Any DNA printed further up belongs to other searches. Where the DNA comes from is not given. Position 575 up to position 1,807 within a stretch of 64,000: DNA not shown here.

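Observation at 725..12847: Twelve-gene, 12-kb co-directional array: 11 tandem secreted paralogs of an unrecognised family plus one CN-hydrolase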

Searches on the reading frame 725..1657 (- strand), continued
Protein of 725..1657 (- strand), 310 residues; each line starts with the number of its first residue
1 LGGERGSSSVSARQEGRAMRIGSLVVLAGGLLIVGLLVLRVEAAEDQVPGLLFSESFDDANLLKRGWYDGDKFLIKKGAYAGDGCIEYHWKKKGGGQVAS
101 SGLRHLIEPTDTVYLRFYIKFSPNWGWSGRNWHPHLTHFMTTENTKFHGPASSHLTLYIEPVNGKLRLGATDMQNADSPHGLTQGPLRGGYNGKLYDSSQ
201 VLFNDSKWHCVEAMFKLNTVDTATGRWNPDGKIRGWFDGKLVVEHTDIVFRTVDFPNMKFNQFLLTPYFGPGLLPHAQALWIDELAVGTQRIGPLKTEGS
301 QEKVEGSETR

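Call 52: search_solved_structures(query=A1, max_evalue=0.02, show_alignments=5)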
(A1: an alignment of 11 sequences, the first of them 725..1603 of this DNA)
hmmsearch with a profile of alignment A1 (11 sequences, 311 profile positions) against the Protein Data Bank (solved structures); distinct sequences matched with E-value up to 0.02: 7.
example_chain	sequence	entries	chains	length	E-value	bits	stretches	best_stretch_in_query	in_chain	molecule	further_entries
6kcw_A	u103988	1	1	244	4.9e-05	26.2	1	184-292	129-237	Alginate lyase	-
6kzk_A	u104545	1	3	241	5.1e-05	26.1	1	183-292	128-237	Alginate lyase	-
6kcv_B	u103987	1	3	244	0.00051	22.8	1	200-292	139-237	Alginate lyase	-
5gmt_A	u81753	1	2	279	0.00085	22.1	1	186-277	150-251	Alginate lyase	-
8q2a_A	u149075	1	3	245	0.0059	19.3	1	56-147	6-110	Putative lipoprotein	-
4c1w_A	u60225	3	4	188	0.0095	18.7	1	167-251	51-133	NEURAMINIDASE | SIALIDASE A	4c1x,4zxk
3zyp_A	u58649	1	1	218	0.015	18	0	57-148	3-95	CIP1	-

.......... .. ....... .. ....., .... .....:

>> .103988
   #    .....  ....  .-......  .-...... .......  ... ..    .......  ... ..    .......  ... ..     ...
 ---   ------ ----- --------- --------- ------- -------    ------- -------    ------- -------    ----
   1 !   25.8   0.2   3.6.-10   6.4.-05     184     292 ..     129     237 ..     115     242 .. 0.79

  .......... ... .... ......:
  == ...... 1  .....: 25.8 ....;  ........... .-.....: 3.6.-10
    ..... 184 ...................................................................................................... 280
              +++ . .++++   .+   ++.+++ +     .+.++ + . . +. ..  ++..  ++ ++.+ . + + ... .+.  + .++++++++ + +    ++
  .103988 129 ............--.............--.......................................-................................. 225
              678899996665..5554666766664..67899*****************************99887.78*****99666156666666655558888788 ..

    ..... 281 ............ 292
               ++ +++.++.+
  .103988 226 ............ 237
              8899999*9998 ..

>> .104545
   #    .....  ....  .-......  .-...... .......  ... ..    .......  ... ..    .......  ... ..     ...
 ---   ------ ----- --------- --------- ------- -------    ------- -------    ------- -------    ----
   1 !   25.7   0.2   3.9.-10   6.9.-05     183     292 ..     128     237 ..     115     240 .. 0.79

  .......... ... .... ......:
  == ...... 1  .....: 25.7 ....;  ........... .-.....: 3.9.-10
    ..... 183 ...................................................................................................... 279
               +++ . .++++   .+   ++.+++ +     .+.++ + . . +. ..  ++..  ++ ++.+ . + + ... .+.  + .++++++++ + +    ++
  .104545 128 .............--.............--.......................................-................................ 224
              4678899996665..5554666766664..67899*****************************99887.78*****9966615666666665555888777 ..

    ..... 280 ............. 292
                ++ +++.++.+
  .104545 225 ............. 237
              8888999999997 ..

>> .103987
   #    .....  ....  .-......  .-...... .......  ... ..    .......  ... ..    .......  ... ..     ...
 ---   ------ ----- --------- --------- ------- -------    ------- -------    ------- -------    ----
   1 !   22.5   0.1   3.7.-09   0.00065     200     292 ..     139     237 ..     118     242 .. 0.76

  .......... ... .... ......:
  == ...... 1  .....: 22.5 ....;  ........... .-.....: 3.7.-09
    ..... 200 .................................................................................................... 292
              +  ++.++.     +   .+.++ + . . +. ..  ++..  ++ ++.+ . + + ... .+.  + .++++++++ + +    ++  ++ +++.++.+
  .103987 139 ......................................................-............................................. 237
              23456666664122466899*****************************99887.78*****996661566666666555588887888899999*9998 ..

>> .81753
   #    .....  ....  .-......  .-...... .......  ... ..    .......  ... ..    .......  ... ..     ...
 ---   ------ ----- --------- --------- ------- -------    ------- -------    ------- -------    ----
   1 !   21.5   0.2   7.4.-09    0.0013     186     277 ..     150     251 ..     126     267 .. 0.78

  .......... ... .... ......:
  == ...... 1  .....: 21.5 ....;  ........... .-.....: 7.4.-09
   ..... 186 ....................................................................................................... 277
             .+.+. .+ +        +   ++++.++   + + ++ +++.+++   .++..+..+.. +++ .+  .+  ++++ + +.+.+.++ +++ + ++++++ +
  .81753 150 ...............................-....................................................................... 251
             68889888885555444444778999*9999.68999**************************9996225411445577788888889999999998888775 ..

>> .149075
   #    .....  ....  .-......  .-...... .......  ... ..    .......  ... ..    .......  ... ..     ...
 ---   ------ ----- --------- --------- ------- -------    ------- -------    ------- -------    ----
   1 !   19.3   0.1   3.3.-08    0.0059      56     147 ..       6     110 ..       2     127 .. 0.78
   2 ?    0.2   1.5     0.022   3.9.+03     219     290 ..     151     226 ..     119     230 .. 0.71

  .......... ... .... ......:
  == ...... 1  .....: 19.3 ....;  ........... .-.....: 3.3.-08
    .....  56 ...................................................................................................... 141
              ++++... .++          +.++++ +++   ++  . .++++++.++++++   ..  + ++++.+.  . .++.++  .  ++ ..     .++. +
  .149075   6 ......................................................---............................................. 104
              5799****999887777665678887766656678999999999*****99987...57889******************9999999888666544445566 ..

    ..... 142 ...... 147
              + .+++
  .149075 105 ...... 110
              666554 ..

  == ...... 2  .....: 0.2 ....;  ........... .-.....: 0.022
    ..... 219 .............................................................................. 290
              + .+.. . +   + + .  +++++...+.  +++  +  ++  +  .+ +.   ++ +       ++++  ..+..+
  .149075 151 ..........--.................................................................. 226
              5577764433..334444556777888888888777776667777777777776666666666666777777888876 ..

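Call 55: search_protein_families(library=pfam, proteins=[P0128, P0150, P0158, P0168, P0173, P0163, P0185, P0169, P0258, P0206], max_evalue=0.001)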
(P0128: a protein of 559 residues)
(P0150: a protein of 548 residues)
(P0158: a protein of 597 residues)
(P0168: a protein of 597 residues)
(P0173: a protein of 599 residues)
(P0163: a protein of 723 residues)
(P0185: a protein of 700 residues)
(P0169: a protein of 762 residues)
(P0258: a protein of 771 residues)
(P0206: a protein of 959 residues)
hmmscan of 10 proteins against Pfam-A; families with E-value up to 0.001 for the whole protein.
P0128 (559 aa): 0 families

P0150 (548 aa): 1 family
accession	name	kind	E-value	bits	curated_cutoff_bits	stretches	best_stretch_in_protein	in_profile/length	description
PF01522.26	Polysacc_deac_1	-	1.3e-24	87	23.1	1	22-148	4-123/124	Polysaccharide deacetylase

P0158 (597 aa): 2 families
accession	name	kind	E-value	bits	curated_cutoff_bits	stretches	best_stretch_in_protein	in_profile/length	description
PF16371.11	MetallophosN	-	0.00024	21.7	35.6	0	116-148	1-31/77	N terminal of Calcineurin-like phosphoesterase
PF13715.12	CarbopepD_reg_2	-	0.00026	21.4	32.2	0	196-267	2-77/88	CarboxypepD_reg-like domain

P0168 (597 aa): 1 family
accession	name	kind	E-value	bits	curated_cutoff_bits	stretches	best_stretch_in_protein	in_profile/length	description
PF21294.4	Polysacc_lyase_14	-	7.3e-05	23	27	1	454-502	125-172/215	Polysaccharide lyase 14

P0173 (599 aa): 0 families

P0163 (723 aa): 5 families
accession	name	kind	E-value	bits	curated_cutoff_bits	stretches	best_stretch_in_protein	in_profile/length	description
PF00795.27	CN_hydrolase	-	2e-31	109.7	23.2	1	37-278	2-248/256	Carbon-nitrogen hydrolase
PF13428.12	TPR_14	-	2.9e-05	24.8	23.5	0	347-374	7-34/44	Tetratricopeptide repeat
PF07719.23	TPR_2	-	0.0003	21.1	27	1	344-373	4-33/34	Tetratricopeptide repeat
PF21294.4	Polysacc_lyase_14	-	0.00034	20.8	27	1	585-621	135-171/215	Polysaccharide lyase 14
PF13174.12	TPR_6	-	0.00061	20.7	26.3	0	345-374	4-33/33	Tetratricopeptide repeat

P0185 (700 aa): 0 families

P0169 (762 aa): 3 families
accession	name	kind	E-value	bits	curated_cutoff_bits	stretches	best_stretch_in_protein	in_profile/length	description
PF07632.16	Sde182_NH-like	-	1.7e-39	136.4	26.8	1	32-287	1-267/268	Cellulose-binding Sde182, nucleoside hydrolase-like domain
PF21027.3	Sde0182_C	-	8e-21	74.9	27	1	364-444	1-83/83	Cellulose-binding protein Sde0182, C-terminal domain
PF22352.2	K319L-like_PKD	-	8.3e-06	26.2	27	1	353-436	1-78/84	K319L-like, PKD domain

P0258 (771 aa): 1 family
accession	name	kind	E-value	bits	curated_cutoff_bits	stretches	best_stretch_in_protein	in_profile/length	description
PF05887.16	Trypan_PARP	-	0.00089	19.7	100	0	318-352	79-113/134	Procyclic acidic repetitive protein (PARP)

P0206 (959 aa): 6 families
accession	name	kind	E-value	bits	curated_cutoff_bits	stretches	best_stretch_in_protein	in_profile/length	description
PF13088.12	BNR_2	-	7.6e-29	101.4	31.4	1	293-585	3-270/277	BNR repeat-like domain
PF13385.13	Laminin_G_3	-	7.4e-10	39.6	27.6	1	131-242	41-149/151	Concanavalin A-like lectin/glucanases superfamily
PF02012.26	BNR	-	3.1e-08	32.8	27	0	502-512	2-12/12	BNR/Asp-box repeat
PF24316.1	Tli3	-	7.2e-05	23.6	27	0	280-326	51-99/129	T6SS Tli3 immunity protein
PF21294.4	Polysacc_lyase_14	-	9.2e-05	22.7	27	1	831-869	136-174/215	Polysaccharide lyase 14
PF06439.18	3keto-disac_hyd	-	0.00049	20.6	26.8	0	817-874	104-157/187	3-keto-disaccharide hydrolase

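Call 56: search_protein_families(library=pfam, proteins=[L015:9236-10771:+, L030:8450-10771:+, L048:8723-10258:+, L061:8789-10312:+, L008:7478-10702:+, L052:1042-3927:+, L019:2130-3707:+, L020:1202-2860:+, L035:2396-3964:+, L063:1083-2978:+], max_evalue=0.001)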
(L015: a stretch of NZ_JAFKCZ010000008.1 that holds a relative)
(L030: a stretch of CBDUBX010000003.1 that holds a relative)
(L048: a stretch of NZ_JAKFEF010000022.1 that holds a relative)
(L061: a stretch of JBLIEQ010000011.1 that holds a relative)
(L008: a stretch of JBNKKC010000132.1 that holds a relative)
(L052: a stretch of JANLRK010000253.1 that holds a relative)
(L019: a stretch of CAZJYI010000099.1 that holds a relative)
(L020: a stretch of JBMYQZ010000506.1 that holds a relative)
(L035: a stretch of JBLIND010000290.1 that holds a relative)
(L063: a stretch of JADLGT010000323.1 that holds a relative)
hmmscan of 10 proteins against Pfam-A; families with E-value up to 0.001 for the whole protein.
L015:9236-10771:+ (512 aa): 5 families
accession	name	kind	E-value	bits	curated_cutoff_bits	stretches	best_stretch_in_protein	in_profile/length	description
PF21294.4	Polysacc_lyase_14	-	1.5e-20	74.3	27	1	308-494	25-211/215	Polysaccharide lyase 14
PF06848.17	Disaggr_repeat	-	2.7e-06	27.6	33.9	1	61-126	88-155/179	Disaggregatase related repeat domain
PF24517.2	CBM96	-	3e-05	24.3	26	0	88-147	104-162/164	Carbohydrate-binding module family 96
PF00688.24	TGFb_propeptide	-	5.2e-05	23.5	25.8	0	187-227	111-156/242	TGF-beta propeptide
PF14099.13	Polysacc_lyase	-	0.00023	21.5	29.9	1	347-498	99-209/210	Polysaccharide lyase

L030:8450-10771:+ (774 aa): 1 family
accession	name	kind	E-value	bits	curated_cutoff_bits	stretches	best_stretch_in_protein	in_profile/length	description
PF21294.4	Polysacc_lyase_14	-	5.3e-17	62.7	27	1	583-743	39-199/215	Polysaccharide lyase 14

L048:8723-10258:+ (512 aa): 2 families
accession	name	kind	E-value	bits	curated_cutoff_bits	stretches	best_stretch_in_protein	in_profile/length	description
PF21294.4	Polysacc_lyase_14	-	9.6e-19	68.4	27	1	323-486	35-199/215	Polysaccharide lyase 14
PF14099.13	Polysacc_lyase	-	0.00025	21.4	29.9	1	403-467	122-182/210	Polysaccharide lyase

L061:8789-10312:+ (508 aa): 3 families
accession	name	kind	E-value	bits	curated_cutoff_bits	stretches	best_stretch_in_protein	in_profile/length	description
PF21294.4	Polysacc_lyase_14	-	1.3e-16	61.5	27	1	314-475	37-200/215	Polysaccharide lyase 14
PF06848.17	Disaggr_repeat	-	9.9e-09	35.5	33.9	1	40-131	76-168/179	Disaggregatase related repeat domain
PF24517.2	CBM96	-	0.00046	20.5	26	0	82-134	106-156/164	Carbohydrate-binding module family 96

L008:7478-10702:+ (1075 aa): 4 families
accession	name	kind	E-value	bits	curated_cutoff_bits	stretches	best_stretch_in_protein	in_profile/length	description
PF21294.4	Polysacc_lyase_14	-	3.5e-18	66.5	27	1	831-1014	28-214/215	Polysaccharide lyase 14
PF06848.17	Disaggr_repeat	-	2.3e-17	63.7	33.9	1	573-666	83-179/179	Disaggregatase related repeat domain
PF24517.2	CBM96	-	4.8e-10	39.9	26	1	673-746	3-80/164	Carbohydrate-binding module family 96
PF00688.24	TGFb_propeptide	-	4.2e-05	23.7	25.8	0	604-645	172-213/242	TGF-beta propeptide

L052:1042-3927:+ (962 aa): 0 families

L019:2130-3707:+ (526 aa): 3 families
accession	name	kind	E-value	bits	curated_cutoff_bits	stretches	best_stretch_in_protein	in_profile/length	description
PF21294.4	Polysacc_lyase_14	-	2e-16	60.8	27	1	332-501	28-200/215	Polysaccharide lyase 14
PF06848.17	Disaggr_repeat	-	1.7e-14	54.3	33.9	1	73-164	85-179/179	Disaggregatase related repeat domain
PF24517.2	CBM96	-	1.7e-08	34.9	26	1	101-165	104-163/164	Carbohydrate-binding module family 96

L020:1202-2860:+ (553 aa): 2 families
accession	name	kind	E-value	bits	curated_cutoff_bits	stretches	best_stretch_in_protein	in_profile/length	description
PF21294.4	Polysacc_lyase_14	-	1.9e-15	57.6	27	1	370-537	40-210/215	Polysaccharide lyase 14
PF06848.17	Disaggr_repeat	-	4.2e-11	43.3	33.9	1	101-193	83-178/179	Disaggregatase related repeat domain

L035:2396-3964:+ (523 aa): 3 families
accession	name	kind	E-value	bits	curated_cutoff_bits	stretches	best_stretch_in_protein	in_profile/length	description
PF21294.4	Polysacc_lyase_14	-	2.2e-15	57.4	27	1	326-497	35-208/215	Polysaccharide lyase 14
PF06848.17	Disaggr_repeat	-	2.5e-12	47.2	33.9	1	64-154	85-178/179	Disaggregatase related repeat domain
PF24517.2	CBM96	-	9.1e-06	26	26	0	71-156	85-163/164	Carbohydrate-binding module family 96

L063:1083-2978:+ (632 aa): 3 families
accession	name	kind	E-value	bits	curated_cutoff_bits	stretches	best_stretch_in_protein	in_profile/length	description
PF18962.6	Por_Secre_tail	-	2.1e-15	57.2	27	1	558-631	1-75/75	Secretion system C-terminal sorting domain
PF13585.12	CHU_C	-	5.6e-05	23.6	27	1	563-620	14-72/86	CHU_C Type IX secretion signal domain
PF06848.17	Disaggr_repeat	-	6.9e-05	23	33.9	1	63-147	88-178/179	Disaggregatase related repeat domain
